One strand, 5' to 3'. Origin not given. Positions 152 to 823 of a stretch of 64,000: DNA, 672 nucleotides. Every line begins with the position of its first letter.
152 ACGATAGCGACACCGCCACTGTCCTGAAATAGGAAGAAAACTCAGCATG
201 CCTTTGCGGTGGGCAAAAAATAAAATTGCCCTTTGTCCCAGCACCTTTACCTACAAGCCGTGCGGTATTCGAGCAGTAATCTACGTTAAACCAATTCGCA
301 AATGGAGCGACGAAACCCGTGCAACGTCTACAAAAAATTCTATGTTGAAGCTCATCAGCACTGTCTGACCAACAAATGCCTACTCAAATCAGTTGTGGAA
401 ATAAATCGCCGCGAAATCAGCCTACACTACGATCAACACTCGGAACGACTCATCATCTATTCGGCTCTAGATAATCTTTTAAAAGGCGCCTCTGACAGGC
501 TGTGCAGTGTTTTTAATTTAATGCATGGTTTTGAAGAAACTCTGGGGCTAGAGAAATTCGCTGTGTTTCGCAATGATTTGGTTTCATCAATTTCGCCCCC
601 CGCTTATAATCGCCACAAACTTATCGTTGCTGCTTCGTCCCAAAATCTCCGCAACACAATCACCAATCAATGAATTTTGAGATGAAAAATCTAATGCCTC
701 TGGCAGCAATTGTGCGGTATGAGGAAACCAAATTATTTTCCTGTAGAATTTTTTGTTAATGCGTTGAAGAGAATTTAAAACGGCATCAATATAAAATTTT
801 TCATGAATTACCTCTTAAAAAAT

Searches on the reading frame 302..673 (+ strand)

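Call 54: search_protein_families(library=pfam, proteins=[window:302-673:+], max_evalue=0.01)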
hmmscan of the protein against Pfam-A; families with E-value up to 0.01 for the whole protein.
window:302-673:+ (123 aa): 1 family
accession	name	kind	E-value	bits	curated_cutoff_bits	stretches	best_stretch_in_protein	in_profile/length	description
PF22698.1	Semialdhyde_dhC_1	-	0.00057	20.2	27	1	7-58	111-165/165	Semialdehyde dehydrogenase, dimerisation domain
